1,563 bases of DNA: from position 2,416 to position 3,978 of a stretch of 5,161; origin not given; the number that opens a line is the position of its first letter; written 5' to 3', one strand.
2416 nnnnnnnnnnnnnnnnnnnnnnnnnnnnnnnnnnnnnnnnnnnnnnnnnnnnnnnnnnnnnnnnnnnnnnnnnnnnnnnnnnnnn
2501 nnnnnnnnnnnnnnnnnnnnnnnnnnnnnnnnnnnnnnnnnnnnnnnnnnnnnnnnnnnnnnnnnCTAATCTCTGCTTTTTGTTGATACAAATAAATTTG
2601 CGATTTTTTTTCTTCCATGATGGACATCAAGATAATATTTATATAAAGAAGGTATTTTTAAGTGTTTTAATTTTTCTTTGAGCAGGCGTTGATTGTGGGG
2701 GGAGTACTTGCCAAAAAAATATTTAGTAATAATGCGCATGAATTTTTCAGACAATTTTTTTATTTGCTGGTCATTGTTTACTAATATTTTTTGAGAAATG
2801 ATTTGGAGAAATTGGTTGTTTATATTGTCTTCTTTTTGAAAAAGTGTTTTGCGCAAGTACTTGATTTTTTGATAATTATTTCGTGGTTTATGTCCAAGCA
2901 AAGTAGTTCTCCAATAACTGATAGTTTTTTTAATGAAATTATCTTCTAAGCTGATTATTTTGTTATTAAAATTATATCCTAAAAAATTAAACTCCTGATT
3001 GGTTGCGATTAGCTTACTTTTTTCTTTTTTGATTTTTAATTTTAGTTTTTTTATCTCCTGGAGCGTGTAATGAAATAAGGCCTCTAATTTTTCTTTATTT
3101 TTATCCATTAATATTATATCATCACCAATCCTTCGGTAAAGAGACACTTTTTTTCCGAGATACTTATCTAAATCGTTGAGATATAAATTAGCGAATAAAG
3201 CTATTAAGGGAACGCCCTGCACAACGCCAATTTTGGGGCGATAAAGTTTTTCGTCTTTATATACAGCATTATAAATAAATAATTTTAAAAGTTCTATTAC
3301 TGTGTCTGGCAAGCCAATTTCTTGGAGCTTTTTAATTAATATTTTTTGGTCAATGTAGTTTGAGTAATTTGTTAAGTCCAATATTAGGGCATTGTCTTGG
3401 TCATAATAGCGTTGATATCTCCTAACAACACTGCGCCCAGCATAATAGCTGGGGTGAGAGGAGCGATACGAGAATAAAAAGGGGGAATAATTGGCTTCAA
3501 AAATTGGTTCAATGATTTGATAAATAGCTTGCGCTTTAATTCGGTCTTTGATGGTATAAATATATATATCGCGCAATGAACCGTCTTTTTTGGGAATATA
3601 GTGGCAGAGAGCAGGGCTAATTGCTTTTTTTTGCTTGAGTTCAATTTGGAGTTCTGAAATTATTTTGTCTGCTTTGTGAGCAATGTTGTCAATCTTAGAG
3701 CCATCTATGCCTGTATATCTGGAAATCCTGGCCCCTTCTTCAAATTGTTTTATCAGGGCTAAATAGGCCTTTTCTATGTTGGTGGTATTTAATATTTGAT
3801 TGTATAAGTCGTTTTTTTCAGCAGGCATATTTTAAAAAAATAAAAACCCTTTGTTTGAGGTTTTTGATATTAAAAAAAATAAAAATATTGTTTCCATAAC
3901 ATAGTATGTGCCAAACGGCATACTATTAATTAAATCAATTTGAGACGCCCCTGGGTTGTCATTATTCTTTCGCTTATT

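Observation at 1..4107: Overlapping operon of a free-standing RT, a degenerate ABC-exporter-like membrane ATPase and an anchored PLD behind a structured leader: candidate undescribed RT-based system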

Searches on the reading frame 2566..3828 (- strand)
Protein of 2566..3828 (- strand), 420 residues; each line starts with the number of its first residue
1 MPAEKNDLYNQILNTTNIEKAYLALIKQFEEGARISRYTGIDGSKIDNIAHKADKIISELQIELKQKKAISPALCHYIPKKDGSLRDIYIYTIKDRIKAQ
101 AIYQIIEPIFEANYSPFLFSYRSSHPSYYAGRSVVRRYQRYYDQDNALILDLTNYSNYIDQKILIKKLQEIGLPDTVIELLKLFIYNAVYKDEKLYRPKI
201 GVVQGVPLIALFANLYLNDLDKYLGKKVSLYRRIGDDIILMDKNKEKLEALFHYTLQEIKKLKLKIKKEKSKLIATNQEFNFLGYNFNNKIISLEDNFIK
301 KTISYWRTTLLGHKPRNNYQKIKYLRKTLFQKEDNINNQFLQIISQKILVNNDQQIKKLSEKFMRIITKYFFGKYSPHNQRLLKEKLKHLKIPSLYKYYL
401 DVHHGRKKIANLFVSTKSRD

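Call 7: search_protein_families(library=pfam, proteins=[window:2566-3828:-], max_evalue=0.1)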
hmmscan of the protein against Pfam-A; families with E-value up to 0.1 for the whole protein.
window:2566-3828:- (420 aa): 1 family
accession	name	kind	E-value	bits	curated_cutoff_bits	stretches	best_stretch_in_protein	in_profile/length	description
PF00078.32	RVT_1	-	1.7e-20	74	29.6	1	78-287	1-205/205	Reverse transcriptase (RNA-dependent DNA polymerase)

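Call 8: search_protein_families(library=padloc, proteins=[window:2566-3828:-], max_evalue=0.1)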
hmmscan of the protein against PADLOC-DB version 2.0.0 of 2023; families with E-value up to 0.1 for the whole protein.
window:2566-3828:- (420 aa): 26 families (the best 25 are shown)
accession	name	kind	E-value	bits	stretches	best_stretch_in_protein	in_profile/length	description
PDLC01136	RT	-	2.6e-40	136.5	1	10-290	3-261/263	RT (reverse transcriptase)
PDLC03764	RT_UG26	-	3.9e-29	99.6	1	60-361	45-354/398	DRT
PDLC02063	Cas1_IIIb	-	4.5e-28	96.2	1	42-324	31-284/617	-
PDLC03754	RT_UG17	-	9.5e-26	88.6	1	24-321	15-304/429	DRT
PDLC03779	RT_UG4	-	2.9e-19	67.3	1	151-292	122-264/307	DRT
PDLC03766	Drt9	-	1.7e-18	64.7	1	55-317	69-337/488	DRT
PDLC01607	RT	-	2.6e-17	61.5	1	78-287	1-161/161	"CAS-I,CAS-II,CAS-III,CAS-IV,CAS-V,CAS-VI; acquisition_associated"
PDLC03765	RT_UG27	-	4.7e-17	60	1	63-361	48-344/420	DRT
PDLC03771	RT_UG32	-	9e-16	55.6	1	48-279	58-290/521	DRT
PDLC03761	RT_UG23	-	8.3e-14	49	1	50-283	33-271/489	DRT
PDLC03759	RT_UG21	-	2.1e-13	47.9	1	46-364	29-336/503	DRT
PDLC03758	RT_UG20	-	2e-12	44.9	1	51-278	41-272/511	DRT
PDLC03756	RT_UG19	-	2.5e-12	44.7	1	9-392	3-377/562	DRT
PDLC03778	RT_UG39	-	3.4e-12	44.1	1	177-280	273-372/541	DRT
PDLC03755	RT_UG18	-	4.8e-12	44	1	92-289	67-263/295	DRT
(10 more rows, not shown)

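Call 9: search_protein_families(library=ncbifam, proteins=[window:2566-3828:-], max_evalue=0.1)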
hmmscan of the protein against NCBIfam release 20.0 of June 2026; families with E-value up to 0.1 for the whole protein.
window:2566-3828:- (420 aa): 1 family
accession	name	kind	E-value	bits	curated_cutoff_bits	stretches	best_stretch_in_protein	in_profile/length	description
TIGR04416.1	group_II_RT_mat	equivalog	2.8e-43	148.4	300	1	39-296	18-276/353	group II intron reverse transcriptase/maturase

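Call 13: find_encoding_contigs(protein=window:2566-3828:-, flank=10000, max_places=6)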
Protein window:2566-3828:- (420 aa): 15 contigs read that carry it; 6 places shown.
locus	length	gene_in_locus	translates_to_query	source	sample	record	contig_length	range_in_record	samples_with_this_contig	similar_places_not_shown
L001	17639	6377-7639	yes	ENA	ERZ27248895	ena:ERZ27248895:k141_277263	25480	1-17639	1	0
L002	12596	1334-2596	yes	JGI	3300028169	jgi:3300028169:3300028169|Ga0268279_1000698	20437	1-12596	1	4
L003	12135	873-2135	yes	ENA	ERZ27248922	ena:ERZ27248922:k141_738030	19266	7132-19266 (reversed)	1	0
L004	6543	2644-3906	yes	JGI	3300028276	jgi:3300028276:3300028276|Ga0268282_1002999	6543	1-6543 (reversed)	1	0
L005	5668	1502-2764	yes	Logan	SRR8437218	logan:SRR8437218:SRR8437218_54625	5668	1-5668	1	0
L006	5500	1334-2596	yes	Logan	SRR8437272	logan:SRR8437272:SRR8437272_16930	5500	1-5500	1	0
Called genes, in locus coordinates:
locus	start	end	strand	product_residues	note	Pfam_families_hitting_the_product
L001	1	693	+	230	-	?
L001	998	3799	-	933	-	-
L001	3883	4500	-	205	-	PF08843:AbiEii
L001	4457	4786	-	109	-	PF21956:DUF6922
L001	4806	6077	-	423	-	-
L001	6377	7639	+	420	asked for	PF00078:RVT_1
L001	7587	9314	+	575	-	-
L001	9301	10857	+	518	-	PF07894:SACK1 (faint), PF11495:TrmB_EBD_N (weak), PF13091:PLDc_2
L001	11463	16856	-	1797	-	PF10102:DUF2341, PF07953:Toxin_R_bind_N (weak), PF02210:Laminin_G_2 (faint), PF13385:Laminin_G_3, PF02973:Sialidase (faint), PF13385:Laminin_G_3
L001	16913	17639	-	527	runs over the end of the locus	PF13541:ChlI, PF01078:Mg_chelatase, PF00158:Sigma54_activat (faint), PF00493:MCM (weak), PF07728:AAA_5, PF13335:Mg_chelatase_C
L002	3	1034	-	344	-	?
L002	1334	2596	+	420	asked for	PF00078:RVT_1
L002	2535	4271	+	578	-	-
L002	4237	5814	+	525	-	PF07894:SACK1 (faint), PF11495:TrmB_EBD_N (weak), PF13091:PLDc_2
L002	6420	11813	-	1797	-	PF10102:DUF2341, PF07953:Toxin_R_bind_N (weak), PF02210:Laminin_G_2 (faint), PF13385:Laminin_G_3, PF02973:Sialidase (faint), PF13385:Laminin_G_3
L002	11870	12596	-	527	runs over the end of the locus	PF13541:ChlI, PF01078:Mg_chelatase, PF00158:Sigma54_activat (faint), PF00493:MCM (weak), PF07728:AAA_5, PF13335:Mg_chelatase_C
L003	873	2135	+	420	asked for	PF00078:RVT_1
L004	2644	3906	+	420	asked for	PF00078:RVT_1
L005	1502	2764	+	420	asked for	PF00078:RVT_1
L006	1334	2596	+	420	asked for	PF00078:RVT_1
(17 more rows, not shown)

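Call 14: find_homologous_proteins(query=window:2566-3828:-)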
Query window:2566-3828:- (420 aa): 276 proteins with E <= 0.001 among 8000 candidates; the best 120 are listed.
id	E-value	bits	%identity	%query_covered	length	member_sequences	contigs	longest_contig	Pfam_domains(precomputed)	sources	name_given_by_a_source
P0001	4.7e-268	907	100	100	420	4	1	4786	PF00078.33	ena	-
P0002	2.3e-238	809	88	100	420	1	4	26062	PF00078.33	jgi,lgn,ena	-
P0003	9.4e-234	794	87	100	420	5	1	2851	PF00078.33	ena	-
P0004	1.6e-228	777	84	100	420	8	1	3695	PF00078.33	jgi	-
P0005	4.4e-205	700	78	99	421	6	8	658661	PF00078.33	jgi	jgi:hypothetical protein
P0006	4.0e-161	555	62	98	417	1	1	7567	PF00078.33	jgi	-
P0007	4.3e-160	552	63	97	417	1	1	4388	PF00078.33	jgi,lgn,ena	-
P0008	1.2e-155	537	60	98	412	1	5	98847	PF00078.33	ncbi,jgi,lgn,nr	ncbi:MAG: reverse transcriptase domain-containing protein [Patescibacteria group bacterium]|jgi:hypo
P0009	3.4e-155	536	59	96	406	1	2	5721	PF00078.33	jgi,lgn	-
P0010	1.2e-154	534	60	98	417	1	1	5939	PF00078.33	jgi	-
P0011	4.1e-149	516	59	99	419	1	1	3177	PF00078.33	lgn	-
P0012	6.8e-127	442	50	100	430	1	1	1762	PF00078.33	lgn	-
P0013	4.2e-120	420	50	97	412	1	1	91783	PF00078.33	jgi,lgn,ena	-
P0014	7.5e-120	419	50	98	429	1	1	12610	PF00078.33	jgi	-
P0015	1.3e-118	415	49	98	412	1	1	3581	PF00078.33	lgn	-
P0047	3.1e-106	374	44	95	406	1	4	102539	PF00078.33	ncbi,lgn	-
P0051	2.1e-105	372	45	95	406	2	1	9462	PF00078.33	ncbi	ncbi:MAG: reverse transcriptase domain-containing protein [Candidatus Falkowbacteria bacterium]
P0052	2.9e-105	371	43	98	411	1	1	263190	PF00078.33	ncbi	-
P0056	1.5e-103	366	42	98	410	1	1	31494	PF00078.33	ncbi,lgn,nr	ncbi:hypothetical protein HZA38_00290 [Candidatus Peregrinibacteria bacterium]|nr:hypothetical prote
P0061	4.9e-101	357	45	99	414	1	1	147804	PF00078.33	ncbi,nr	ncbi:MAG: hypothetical protein GF349_00705 [Candidatus Magasanikbacteria bacterium]|nr:hypothetical 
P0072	2.9e-99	351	41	95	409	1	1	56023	PF00078.33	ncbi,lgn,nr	ncbi:MAG: reverse transcriptase domain-containing protein [Candidatus Pacebacteria bacterium]|nr:rev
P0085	7.9e-98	347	51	78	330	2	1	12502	PF00078.33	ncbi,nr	ncbi:hypothetical protein HN709_01190, partial [Candidatus Peregrinibacteria bacterium]|nr:hypotheti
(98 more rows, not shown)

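Call 17: find_related_loci(query=A1, collection=genome_contigs, flank=10000)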
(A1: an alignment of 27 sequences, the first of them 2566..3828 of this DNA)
Query A1 (420 aa) in genome_contigs; peptide patterns used: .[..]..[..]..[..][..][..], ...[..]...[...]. (x = any residue, [..] = any of these).
87 stretches matched a pattern; 60 encode a relative of the query (tblastn E <= 1e-3); 60 distinct loci.
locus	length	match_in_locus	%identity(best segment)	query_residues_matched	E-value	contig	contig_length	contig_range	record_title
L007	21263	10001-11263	76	1-420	0e+0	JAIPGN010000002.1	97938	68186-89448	MAG: Patescibacteria group bacterium isolate Tobar13.5m-G50 Tobar13-5m-C201, whole genome shotgun sequence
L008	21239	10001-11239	60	5-420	6e-161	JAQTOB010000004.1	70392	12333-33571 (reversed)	MAG: Patescibacteria group bacterium isolate STA_78 NODE_760_length_70392_cov_5.374070_Sandtown_A, whole genome shotgun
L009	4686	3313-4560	48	2-417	6e-129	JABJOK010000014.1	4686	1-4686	MAG: Candidatus Peregrinibacteria bacterium isolate SI075_bin40 k141_2478447, whole genome shotgun sequence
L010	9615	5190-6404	51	11-417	4e-121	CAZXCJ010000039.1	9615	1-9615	MAG TPA_asm: uncultured Gammaproteobacteria bacterium isolate binchicken_co243_180 genome assembly, contig: NODE_6513_le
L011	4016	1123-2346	48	7-415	4e-122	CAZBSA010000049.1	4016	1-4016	MAG TPA_asm: uncultured Gammaproteobacteria bacterium isolate binchicken_co13_470 genome assembly, contig: NODE_39864_le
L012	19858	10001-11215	50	6-412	6e-118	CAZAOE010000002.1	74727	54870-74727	MAG TPA_asm: uncultured Gammaproteobacteria bacterium isolate SRP178699_co1_436 genome assembly, contig: NODE_250_length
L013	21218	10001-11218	45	8-411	3e-117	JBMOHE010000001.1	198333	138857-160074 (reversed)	MAG: Patescibacteria group bacterium isolate Deming_bin.335 contig27, whole genome shotgun sequence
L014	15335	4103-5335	44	8-416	2e-113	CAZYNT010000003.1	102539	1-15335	MAG TPA_asm: uncultured Gammaproteobacteria bacterium isolate SRP263991_co4_298 genome assembly, contig: NODE_113_length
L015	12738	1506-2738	44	7-415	3e-113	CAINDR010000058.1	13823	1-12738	Candidatus Falkowbacteria bacterium isolate Loclat_bin-10343 genome assembly, contig: bin-10343:58/64, whole genome shot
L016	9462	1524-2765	44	8-419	2e-111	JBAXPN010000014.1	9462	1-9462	MAG: Candidatus Falkowbacteria bacterium isolate ELA532 MAG532_14, whole genome shotgun sequence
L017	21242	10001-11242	43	8-419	6e-110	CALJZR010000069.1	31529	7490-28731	MAG TPA_asm: uncultured bacterium isolate SRR3330157_bin.27_CONCOCT_v1.1_MAG genome assembly, contig: ERZ724089.1058, wh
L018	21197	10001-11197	45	8-404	4e-109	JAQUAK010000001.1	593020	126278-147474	MAG: Patescibacteria group bacterium isolate STC_82 NODE_12_length_593020_cov_6.814130_Sandtown_C, whole genome shotgun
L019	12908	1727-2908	46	8-399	2e-108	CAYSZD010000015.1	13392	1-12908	MAG TPA_asm: uncultured Gammaproteobacteria bacterium isolate SRP263991_co7_112 genome assembly, contig: NODE_8718_lengt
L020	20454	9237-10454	43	8-411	2e-108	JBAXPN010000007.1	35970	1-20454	MAG: Candidatus Falkowbacteria bacterium isolate ELA532 MAG532_7, whole genome shotgun sequence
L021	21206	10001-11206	43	8-407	7e-108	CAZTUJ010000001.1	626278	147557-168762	MAG TPA_asm: uncultured Gammaproteobacteria bacterium isolate SRP272421_co2_96 genome assembly, contig: NODE_1_length_62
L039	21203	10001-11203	45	7-406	3e-95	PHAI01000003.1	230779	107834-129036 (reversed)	MAG: Candidatus Falkowbacteria bacterium HGW-Falkowbacteria-1 08E140C01_scaffold_151, whole genome shotgun sequence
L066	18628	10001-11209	29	6-400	1e-55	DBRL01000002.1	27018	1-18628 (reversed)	MAG TPA_asm: Candidatus Peregrinibacteria bacterium UBA1369 UBA1369_contig_2443, whole genome shotgun sequence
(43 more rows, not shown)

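Call 42: search_solved_structures(query=A1, max_evalue=0.001, show_alignments=2)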
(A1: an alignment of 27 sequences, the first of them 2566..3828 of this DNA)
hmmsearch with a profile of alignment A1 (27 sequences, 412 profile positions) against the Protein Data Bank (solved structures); distinct sequences matched with E-value up to 0.001: 18.
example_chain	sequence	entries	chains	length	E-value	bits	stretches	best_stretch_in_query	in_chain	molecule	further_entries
7uim_D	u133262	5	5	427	7.4e-36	127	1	2-324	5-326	Group II intron reverse transcriptase/maturase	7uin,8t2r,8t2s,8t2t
6ar1_A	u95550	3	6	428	1.2e-34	123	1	27-308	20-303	GsI-IIC RT | Trt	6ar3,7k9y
5hhl_A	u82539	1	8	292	1.2e-33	119.8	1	2-282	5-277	Retron-type reverse transcriptase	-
5hhj_A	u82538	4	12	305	2.2e-33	118.9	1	2-283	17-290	Retron-type reverse transcriptase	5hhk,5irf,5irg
7kft_D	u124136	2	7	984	1.1e-31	113.3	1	41-289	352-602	Cas6-RT-Cas1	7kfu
6me0_C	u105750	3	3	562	1.5e-22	83.2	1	31-331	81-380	Maturase reverse transcriptase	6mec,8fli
9ioa_A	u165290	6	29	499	3.4e-20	75.4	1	52-317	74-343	RNA-dependent DNA polymerase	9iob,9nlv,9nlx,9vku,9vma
5g2x_C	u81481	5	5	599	1.4e-18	70.2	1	34-219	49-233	GROUP II INTRON-ENCODED PROTEIN LTRA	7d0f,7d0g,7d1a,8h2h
8bgj_A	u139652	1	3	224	1e-12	50.8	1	72-280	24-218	RNA-directed DNA polymerase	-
9lje_A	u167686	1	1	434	5.5e-12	48.4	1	182-317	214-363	RNA-dependent DNA polymerase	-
9c0i_A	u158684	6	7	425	1.6e-11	46.9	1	182-317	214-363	Reverse transcriptase/maturase family protein | Antiviral reverse transcriptase Drt2 | RNA-dependent DNA polymerase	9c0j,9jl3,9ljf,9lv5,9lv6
8ub7_A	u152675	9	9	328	1.6e-09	40.3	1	81-307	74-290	Reverse transcriptase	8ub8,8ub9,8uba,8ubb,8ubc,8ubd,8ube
9lv7_A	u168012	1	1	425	2.2e-09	39.8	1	182-317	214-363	Antiviral reverse transcriptase Drt2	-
9d4s_A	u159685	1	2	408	4.2e-09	38.9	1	145-305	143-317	Group II intron-like 4 reverse transcriptase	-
9d5x_A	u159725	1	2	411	4.3e-09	38.9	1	145-305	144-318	Group II intron-like 4 reverse transcriptase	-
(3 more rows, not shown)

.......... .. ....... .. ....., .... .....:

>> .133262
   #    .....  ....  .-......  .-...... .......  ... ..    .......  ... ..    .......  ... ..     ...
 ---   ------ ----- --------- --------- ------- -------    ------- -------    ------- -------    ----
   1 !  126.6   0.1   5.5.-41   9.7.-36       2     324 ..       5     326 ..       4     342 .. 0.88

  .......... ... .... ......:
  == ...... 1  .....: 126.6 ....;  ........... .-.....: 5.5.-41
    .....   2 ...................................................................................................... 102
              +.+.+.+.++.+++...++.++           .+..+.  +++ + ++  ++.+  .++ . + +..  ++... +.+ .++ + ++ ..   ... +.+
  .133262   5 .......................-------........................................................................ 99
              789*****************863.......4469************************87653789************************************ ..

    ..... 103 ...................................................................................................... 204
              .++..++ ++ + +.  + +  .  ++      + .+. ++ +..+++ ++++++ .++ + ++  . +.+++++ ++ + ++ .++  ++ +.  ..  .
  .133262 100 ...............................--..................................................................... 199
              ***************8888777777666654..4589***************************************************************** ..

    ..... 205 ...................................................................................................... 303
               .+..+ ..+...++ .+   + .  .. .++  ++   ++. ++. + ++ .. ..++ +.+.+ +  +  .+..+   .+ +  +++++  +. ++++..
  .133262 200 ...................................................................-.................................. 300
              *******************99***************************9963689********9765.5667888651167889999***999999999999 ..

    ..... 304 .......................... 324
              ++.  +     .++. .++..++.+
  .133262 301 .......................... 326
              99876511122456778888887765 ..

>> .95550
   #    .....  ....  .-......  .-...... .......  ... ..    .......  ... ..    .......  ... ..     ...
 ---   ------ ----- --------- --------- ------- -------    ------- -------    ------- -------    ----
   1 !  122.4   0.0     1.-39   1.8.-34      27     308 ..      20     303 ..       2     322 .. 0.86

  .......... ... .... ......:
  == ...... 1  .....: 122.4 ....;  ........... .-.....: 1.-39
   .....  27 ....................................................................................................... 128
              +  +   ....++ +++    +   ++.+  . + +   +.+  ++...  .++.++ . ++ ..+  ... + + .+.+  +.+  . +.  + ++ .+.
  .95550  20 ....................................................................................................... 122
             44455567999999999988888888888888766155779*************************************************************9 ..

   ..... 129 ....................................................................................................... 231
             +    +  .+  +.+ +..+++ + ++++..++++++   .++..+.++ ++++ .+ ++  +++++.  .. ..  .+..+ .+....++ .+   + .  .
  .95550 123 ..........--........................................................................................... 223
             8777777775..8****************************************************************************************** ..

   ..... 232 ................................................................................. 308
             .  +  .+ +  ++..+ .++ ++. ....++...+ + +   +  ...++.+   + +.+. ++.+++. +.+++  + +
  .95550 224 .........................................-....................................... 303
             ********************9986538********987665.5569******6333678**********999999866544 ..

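Call 46: search_solved_structures(query=A4, max_evalue=0.01, show_alignments=1)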
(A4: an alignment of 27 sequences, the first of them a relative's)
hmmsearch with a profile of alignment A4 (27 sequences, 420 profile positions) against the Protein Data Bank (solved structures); distinct sequences matched with E-value up to 0.01: 15.
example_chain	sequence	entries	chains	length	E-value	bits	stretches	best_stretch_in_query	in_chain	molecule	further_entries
4h4a_A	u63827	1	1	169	9.6e-19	70.7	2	81-169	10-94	Mitochondrial cardiolipin hydrolase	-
4gen_A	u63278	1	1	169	1.2e-18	70.4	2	81-169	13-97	Mitochondrial cardiolipin hydrolase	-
9lkx_K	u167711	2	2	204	1.9e-18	69.7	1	79-218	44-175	Mitochondrial cardiolipin hydrolase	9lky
4gel_A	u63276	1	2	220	2.7e-18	69.2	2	81-169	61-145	Mitochondrial cardiolipin hydrolase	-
4ggj_A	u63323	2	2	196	9.7e-18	67.4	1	354-412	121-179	Mitochondrial cardiolipin hydrolase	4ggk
6ehi_A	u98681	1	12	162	3.4e-17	65.6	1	257-405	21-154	Nuclease NucT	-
4gem_A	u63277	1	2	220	9e-17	64.2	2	81-168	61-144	Mitochondrial cardiolipin hydrolase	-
1byr_A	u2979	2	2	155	1.3e-14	57.1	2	82-128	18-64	PROTEIN (ENDONUCLEASE)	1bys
5lzk_A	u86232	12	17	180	3.9e-12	48.9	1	241-409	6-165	Protein FAM83B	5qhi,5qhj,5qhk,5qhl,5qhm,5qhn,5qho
7e0m_A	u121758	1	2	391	3.1e-06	29.5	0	352-377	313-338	Phospholipase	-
8etq_A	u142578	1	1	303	9.9e-05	24.5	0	92-147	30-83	k-cTRP5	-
4urj_A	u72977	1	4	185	0.0014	20.7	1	58-218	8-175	PROTEIN FAM83A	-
2l82_A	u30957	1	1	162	0.0021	20.1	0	102-138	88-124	DESIGNED PROTEIN OR32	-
9urj_A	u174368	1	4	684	0.003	19.6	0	93-215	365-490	Polyphosphate kinase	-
1xdo_A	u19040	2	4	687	0.0031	19.6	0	93-215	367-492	Polyphosphate kinase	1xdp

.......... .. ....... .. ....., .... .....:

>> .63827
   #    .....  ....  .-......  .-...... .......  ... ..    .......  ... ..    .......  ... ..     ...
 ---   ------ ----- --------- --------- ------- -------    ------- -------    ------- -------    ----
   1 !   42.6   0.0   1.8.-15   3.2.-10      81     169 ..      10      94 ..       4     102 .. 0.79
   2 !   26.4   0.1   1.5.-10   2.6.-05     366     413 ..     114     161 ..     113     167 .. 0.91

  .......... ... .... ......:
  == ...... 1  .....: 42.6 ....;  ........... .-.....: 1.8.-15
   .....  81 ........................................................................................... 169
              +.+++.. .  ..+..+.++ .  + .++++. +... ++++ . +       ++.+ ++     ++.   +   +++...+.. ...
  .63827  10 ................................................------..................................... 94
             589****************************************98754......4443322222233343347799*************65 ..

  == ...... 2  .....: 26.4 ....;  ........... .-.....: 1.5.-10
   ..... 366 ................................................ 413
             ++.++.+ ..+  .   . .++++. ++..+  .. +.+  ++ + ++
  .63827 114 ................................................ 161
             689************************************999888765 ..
